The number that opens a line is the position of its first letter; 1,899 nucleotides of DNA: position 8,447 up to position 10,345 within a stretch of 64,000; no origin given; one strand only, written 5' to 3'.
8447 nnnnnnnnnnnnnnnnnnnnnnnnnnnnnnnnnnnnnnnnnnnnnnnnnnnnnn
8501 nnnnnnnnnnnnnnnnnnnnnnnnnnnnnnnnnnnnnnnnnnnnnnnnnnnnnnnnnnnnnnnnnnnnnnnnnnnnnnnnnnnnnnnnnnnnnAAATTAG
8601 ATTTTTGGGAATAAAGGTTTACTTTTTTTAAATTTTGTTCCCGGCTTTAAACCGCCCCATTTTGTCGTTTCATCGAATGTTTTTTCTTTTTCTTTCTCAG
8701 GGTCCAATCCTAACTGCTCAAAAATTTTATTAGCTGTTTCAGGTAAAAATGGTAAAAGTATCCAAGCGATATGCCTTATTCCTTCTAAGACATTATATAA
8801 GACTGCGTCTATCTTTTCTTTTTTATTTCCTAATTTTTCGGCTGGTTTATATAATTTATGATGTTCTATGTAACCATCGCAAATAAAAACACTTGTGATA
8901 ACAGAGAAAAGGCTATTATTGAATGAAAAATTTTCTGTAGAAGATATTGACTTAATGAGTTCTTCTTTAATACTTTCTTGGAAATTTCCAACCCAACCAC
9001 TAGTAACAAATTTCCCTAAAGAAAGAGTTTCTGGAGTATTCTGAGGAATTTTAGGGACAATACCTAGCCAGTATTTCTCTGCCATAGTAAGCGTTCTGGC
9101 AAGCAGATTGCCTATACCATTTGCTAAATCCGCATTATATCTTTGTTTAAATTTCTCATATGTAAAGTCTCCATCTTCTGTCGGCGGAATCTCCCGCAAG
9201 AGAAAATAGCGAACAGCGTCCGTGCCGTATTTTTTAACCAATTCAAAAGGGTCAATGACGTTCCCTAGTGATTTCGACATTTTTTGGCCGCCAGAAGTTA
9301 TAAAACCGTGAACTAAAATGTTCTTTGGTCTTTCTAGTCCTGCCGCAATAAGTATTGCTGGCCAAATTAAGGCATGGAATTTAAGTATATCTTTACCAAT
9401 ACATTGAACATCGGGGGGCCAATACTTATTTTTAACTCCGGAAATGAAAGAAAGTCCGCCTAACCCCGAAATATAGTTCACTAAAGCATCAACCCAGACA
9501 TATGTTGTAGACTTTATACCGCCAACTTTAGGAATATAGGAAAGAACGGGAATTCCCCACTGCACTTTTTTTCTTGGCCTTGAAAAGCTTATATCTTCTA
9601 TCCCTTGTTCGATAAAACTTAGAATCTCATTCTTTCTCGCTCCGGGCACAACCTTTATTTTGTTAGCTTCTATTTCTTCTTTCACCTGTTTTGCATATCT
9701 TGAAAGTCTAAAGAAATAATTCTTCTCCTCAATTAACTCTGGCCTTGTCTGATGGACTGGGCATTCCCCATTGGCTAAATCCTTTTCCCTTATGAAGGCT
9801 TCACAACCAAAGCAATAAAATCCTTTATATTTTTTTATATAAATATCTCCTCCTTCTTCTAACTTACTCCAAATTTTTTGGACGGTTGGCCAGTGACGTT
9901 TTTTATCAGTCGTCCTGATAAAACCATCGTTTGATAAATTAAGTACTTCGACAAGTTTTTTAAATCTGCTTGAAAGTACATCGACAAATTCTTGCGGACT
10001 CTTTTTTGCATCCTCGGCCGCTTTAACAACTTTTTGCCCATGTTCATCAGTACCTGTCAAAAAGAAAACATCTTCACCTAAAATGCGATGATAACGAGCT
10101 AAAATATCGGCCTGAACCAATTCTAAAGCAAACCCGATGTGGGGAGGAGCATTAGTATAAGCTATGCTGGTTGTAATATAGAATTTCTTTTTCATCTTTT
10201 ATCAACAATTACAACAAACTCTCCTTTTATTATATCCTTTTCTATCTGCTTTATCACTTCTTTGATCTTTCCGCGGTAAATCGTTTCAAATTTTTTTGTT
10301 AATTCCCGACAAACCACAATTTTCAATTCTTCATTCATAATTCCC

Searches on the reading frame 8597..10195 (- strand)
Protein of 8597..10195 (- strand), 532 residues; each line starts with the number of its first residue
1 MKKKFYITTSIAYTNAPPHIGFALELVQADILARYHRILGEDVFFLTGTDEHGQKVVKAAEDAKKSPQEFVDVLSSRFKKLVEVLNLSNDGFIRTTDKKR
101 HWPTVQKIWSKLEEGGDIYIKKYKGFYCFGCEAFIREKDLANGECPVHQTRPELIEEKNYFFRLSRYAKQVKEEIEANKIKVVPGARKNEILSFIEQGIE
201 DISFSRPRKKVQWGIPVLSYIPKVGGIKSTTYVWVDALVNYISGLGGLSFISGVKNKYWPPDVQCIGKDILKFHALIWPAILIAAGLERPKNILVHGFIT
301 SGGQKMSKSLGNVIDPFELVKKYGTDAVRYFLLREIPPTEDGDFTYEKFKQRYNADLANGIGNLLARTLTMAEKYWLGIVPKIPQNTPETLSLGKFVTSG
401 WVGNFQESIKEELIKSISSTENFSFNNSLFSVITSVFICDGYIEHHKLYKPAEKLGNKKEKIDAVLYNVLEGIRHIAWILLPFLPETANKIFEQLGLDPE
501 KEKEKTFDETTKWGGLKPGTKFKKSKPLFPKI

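Call 59: search_protein_families(library=pfam, proteins=[window:8597-10195:-], max_evalue=0.00001)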
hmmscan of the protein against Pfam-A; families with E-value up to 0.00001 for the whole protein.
window:8597-10195:- (532 aa): 3 families
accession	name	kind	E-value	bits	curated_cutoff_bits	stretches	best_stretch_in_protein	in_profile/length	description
PF09334.17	tRNA-synt_1g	-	2.6e-99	333.1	20.1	2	133-369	157-391/391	tRNA synthetases class I (M)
PF00133.28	tRNA-synt_1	-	1.5e-29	103.5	22.7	2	256-335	324-404/414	tRNA synthetases class I (I, L, M and V)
PF01406.26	tRNA-synt_1e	-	1.6e-14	54.4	27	2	6-119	13-122/301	tRNA synthetases class I (C) catalytic domain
